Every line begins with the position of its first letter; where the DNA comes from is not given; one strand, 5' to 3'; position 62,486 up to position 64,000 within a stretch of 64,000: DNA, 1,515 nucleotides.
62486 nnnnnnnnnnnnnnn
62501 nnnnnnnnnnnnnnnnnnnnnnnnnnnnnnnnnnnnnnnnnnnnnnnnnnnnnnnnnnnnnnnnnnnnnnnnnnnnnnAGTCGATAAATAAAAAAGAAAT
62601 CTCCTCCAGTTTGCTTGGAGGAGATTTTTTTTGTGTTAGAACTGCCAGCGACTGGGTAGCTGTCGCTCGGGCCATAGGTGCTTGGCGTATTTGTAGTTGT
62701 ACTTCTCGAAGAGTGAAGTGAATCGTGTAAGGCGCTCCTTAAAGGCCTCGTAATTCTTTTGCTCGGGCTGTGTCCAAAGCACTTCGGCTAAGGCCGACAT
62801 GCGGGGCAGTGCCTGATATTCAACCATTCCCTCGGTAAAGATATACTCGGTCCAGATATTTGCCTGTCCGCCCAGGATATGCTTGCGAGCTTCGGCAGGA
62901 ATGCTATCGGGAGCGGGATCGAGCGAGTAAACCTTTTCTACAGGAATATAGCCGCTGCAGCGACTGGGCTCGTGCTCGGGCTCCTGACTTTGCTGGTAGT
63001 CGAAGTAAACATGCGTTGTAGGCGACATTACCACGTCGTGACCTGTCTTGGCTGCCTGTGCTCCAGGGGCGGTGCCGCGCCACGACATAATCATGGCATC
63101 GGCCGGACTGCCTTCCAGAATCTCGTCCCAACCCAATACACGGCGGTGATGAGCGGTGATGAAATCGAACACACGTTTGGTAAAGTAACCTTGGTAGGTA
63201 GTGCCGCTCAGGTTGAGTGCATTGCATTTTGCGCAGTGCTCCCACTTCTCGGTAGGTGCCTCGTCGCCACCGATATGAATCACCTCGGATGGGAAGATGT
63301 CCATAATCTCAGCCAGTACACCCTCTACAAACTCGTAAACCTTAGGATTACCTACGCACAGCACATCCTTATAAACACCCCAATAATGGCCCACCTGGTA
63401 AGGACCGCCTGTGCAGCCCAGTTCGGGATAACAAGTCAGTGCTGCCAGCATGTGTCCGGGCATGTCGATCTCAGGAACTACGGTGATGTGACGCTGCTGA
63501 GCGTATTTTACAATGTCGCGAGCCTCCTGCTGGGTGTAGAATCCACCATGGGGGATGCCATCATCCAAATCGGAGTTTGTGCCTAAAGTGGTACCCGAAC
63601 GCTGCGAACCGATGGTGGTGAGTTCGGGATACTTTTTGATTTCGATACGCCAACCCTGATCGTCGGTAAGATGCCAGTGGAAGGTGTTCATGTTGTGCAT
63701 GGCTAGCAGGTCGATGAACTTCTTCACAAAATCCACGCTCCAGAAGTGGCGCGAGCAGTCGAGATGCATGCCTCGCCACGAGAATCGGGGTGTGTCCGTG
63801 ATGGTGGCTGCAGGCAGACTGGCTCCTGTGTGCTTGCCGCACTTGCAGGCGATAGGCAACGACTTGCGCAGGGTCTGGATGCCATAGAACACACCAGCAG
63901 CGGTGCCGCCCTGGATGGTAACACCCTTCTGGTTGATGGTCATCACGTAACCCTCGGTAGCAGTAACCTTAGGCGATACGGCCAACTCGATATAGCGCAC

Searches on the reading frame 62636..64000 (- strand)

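Call 48: search_protein_families(library=pfam, proteins=[window:62636-64000:-], max_evalue=0.001)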
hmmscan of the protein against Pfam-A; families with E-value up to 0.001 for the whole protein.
window:62636-64000:- (454 aa): 2 families
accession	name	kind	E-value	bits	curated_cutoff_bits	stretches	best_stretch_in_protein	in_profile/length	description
PF00728.28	Glyco_hydro_20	-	3.8e-114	382.1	22.3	1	73-411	1-347/348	Glycosyl hydrolase family 20, catalytic domain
PF02838.20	Glyco_hydro_20b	-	1.1e-13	52.5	26.1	1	10-69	70-123/124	Glycosyl hydrolase family 20, domain 2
